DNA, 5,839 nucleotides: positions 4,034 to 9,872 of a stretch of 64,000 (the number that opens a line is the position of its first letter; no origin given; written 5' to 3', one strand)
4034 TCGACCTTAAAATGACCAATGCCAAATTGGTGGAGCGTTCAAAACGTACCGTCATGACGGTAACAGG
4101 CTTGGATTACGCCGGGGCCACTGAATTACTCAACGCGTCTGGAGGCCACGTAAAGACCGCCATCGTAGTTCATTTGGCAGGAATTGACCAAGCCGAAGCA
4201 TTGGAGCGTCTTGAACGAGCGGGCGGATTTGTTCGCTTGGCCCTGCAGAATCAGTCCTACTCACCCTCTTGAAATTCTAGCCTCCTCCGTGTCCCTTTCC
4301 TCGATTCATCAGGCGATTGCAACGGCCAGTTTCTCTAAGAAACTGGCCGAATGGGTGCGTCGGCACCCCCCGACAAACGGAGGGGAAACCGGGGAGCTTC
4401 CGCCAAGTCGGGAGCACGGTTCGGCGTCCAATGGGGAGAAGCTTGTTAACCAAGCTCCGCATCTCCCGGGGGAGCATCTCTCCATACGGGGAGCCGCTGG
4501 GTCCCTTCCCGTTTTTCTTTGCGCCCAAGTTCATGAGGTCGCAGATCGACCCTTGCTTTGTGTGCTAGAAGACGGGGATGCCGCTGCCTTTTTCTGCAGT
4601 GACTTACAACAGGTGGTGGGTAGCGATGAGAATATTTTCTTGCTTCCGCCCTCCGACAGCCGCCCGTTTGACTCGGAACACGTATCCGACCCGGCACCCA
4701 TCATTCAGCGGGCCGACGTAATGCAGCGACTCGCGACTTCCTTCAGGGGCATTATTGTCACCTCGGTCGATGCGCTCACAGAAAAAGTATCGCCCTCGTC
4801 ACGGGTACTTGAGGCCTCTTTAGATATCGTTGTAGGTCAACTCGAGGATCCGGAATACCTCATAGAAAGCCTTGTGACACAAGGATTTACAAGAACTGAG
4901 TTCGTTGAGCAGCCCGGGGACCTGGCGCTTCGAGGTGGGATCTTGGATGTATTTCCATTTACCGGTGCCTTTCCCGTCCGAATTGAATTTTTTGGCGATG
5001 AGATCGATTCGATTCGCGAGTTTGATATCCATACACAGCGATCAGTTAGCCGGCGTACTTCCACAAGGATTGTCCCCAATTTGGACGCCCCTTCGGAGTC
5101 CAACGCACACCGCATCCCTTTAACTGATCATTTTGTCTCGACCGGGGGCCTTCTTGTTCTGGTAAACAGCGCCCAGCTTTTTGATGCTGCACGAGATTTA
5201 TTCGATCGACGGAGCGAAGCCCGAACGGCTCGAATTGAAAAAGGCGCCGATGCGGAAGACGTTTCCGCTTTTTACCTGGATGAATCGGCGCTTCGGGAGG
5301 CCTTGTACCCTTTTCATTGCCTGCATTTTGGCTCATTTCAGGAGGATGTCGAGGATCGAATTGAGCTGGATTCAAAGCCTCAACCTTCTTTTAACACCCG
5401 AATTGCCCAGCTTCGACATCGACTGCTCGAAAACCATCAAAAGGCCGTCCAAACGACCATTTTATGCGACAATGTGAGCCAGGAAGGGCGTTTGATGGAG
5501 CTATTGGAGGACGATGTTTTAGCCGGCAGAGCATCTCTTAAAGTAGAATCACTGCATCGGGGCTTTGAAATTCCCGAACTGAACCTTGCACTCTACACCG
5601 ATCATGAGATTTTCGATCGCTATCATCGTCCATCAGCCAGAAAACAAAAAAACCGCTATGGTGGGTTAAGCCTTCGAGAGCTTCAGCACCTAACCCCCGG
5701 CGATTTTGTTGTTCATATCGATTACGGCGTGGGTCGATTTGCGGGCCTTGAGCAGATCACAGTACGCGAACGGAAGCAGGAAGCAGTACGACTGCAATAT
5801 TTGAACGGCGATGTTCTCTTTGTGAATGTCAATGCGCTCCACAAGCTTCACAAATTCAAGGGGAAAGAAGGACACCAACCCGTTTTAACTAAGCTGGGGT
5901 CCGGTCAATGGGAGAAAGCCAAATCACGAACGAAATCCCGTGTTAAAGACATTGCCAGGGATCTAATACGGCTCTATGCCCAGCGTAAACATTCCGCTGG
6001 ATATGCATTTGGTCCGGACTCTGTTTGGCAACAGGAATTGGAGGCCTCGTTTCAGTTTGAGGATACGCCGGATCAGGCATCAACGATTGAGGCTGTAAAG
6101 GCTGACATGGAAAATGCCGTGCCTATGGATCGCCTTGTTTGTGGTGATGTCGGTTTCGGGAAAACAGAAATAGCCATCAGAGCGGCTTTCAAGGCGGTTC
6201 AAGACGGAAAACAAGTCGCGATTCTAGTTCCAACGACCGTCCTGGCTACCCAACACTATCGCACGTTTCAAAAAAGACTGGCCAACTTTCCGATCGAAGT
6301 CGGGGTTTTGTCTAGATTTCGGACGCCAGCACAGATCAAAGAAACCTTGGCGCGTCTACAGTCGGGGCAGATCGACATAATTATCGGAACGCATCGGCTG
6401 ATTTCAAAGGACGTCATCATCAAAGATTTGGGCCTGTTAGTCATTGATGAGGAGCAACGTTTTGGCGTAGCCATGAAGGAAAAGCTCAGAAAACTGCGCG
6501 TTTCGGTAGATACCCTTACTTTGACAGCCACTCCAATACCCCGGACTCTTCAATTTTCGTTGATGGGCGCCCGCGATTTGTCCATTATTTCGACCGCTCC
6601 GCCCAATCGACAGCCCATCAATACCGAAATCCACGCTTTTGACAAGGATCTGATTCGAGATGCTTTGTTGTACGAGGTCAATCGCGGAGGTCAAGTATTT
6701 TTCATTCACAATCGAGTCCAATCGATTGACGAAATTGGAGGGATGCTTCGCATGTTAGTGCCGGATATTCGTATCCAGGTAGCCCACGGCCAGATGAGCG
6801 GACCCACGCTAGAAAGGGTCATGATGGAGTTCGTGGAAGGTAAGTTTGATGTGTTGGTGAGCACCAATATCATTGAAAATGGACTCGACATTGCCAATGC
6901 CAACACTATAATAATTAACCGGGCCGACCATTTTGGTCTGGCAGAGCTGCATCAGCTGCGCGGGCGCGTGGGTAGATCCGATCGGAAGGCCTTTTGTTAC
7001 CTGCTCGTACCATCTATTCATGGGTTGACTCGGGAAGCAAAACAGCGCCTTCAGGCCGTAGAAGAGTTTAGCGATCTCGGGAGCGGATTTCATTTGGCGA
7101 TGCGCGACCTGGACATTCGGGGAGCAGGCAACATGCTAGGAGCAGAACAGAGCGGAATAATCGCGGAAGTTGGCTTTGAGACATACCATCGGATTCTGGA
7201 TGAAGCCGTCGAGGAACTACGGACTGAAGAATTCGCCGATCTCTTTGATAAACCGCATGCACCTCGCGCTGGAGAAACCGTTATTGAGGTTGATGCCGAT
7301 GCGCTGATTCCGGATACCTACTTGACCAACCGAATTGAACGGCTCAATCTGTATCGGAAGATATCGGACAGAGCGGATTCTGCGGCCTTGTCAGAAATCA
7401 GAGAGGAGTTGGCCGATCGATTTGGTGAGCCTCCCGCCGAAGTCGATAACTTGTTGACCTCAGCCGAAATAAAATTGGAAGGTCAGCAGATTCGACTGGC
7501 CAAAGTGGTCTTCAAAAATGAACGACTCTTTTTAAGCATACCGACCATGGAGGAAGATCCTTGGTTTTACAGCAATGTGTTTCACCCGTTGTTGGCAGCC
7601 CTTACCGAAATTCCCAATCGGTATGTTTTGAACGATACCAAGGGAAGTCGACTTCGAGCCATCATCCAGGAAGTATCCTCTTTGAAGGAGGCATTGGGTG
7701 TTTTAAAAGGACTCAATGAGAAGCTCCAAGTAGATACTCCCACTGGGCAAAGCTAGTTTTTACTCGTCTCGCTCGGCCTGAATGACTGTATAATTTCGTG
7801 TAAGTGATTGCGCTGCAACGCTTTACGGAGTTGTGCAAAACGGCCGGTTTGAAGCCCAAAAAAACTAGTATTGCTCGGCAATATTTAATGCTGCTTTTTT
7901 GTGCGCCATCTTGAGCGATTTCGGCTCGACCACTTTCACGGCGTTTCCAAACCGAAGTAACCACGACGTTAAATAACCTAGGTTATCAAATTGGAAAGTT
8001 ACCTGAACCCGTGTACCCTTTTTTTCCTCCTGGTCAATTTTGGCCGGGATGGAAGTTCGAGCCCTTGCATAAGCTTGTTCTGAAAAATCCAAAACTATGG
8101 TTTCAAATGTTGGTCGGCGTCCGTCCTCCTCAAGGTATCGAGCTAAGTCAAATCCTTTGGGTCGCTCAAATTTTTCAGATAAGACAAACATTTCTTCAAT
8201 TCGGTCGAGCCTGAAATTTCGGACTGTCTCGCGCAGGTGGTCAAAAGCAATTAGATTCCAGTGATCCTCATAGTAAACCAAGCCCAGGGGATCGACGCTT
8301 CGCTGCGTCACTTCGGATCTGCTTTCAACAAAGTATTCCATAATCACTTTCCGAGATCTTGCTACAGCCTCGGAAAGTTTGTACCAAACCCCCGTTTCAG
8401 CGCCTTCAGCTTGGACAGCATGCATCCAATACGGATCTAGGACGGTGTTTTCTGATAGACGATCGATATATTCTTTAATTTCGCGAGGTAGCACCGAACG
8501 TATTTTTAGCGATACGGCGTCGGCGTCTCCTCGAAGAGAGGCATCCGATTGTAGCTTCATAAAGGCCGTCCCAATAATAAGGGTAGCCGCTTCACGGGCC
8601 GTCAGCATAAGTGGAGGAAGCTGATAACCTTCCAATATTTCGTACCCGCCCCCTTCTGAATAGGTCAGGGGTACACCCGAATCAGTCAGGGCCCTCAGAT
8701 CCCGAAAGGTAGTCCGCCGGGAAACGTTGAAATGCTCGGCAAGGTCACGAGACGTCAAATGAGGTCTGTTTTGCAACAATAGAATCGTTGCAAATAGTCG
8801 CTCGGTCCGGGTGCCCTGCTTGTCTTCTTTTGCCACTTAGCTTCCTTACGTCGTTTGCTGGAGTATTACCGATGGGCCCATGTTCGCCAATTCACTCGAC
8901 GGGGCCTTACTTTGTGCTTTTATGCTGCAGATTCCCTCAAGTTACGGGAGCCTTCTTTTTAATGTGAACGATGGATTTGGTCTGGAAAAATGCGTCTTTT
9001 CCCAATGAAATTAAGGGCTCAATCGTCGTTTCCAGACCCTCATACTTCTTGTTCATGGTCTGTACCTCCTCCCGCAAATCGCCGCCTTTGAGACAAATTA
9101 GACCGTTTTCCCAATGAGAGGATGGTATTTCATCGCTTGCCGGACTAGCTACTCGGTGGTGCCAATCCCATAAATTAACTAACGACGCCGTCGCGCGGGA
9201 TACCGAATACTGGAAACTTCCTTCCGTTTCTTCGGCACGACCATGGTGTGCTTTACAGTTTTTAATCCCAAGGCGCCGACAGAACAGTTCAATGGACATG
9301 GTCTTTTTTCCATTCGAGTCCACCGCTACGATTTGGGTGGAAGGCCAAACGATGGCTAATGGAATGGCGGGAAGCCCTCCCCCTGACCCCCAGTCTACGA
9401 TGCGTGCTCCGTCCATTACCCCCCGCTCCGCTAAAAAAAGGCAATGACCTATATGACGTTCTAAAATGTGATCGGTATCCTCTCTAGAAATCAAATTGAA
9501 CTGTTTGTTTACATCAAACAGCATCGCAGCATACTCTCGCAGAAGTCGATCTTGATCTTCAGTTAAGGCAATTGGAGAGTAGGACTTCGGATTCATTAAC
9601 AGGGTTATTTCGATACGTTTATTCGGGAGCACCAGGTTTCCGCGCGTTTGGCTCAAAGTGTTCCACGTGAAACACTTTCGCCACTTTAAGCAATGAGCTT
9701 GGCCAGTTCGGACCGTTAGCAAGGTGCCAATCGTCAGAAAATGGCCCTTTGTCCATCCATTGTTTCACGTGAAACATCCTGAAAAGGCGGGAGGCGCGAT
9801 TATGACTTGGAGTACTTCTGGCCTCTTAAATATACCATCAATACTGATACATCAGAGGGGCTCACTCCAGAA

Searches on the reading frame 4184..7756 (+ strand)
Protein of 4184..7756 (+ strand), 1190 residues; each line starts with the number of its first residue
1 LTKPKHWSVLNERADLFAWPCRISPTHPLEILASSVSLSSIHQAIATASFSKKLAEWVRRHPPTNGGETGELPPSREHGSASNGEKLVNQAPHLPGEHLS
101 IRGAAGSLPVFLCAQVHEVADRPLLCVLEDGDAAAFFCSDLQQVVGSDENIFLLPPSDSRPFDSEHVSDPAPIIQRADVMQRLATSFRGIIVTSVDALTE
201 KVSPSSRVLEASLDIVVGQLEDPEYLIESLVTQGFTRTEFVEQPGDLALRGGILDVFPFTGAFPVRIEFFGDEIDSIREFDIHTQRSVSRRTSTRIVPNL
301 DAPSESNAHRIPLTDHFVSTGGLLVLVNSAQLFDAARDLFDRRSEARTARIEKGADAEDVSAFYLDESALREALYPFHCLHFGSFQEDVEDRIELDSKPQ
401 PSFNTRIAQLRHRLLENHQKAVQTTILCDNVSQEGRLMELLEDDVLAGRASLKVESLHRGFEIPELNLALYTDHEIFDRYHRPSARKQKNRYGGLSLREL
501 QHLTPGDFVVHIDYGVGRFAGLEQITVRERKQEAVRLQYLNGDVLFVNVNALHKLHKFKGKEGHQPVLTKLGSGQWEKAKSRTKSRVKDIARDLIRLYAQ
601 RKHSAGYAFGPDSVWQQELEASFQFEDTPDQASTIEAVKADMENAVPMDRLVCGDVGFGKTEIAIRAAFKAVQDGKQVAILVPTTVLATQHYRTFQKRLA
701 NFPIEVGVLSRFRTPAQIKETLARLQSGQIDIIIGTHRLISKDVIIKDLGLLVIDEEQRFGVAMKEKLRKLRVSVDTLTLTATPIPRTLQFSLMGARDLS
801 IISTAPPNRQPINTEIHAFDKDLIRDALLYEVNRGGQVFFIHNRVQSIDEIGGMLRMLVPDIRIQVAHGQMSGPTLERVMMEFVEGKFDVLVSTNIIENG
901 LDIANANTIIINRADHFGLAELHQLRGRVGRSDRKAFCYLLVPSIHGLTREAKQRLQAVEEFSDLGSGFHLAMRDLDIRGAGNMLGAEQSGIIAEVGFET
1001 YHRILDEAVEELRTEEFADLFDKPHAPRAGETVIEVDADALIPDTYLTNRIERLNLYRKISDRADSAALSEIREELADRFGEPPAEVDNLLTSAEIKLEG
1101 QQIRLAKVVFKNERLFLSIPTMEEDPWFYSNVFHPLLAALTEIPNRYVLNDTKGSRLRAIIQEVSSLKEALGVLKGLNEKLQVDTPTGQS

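Call 26: search_protein_families(library=pfam, proteins=[window:4184-7756:+], max_evalue=0.00001)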
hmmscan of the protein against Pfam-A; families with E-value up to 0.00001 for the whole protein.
window:4184-7756:+ (1190 aa): 6 families
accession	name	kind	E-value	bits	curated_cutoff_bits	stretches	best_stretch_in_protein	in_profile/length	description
PF00270.35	DEAD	-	1.4e-24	87.2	26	1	628-789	1-164/167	DEAD/DEAH box helicase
PF00271.37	Helicase_C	-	2.6e-22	79.6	23.5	1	827-932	9-109/110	Helicase conserved C-terminal domain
PF17757.6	UvrB_inter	-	7.1e-22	77.8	22.9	1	214-299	2-88/91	UvrB interaction domain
PF03461.20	TRCF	-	2.3e-21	76.4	25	1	1037-1119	2-84/95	TRCF domain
PF02559.22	CarD_TRCF_RID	-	2.2e-15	56.9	23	1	503-558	1-56/57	CarD-like/TRCF RID domain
PF04851.21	ResIII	-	3.1e-07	30.9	22.5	1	628-784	5-162/164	Type III restriction enzyme, res subunit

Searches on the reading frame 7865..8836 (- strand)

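Call 26: search_protein_families(library=pfam, proteins=[window:7865-8836:-], max_evalue=0.00001)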
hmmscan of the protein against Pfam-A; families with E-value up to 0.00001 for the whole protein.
window:7865-8836:- (323 aa): 4 families
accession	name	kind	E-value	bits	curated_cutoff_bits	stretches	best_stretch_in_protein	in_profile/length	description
PF13280.12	WYL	-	5.2e-20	71.6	21.8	1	153-216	5-68/70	WYL domain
PF08279.18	HTH_11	-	3.6e-11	43.2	25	1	18-65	6-54/55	HTH domain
PF25583.1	WCX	-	2.7e-10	40.9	23.9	1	245-310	3-66/76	WCX domain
PF19187.6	HTH_PafC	-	1.5e-08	34.9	32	0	11-60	3-52/115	PafC helix-turn-helix domain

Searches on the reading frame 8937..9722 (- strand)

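Call 26: search_protein_families(library=pfam, proteins=[window:8937-9722:-], max_evalue=0.00001)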
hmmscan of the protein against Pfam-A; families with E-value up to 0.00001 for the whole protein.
window:8937-9722:- (261 aa): 1 family
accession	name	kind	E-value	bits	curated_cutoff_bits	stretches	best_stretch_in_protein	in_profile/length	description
PF02527.21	GidB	-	1.1e-29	103.6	27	1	59-194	3-140/184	rRNA small subunit methyltransferase G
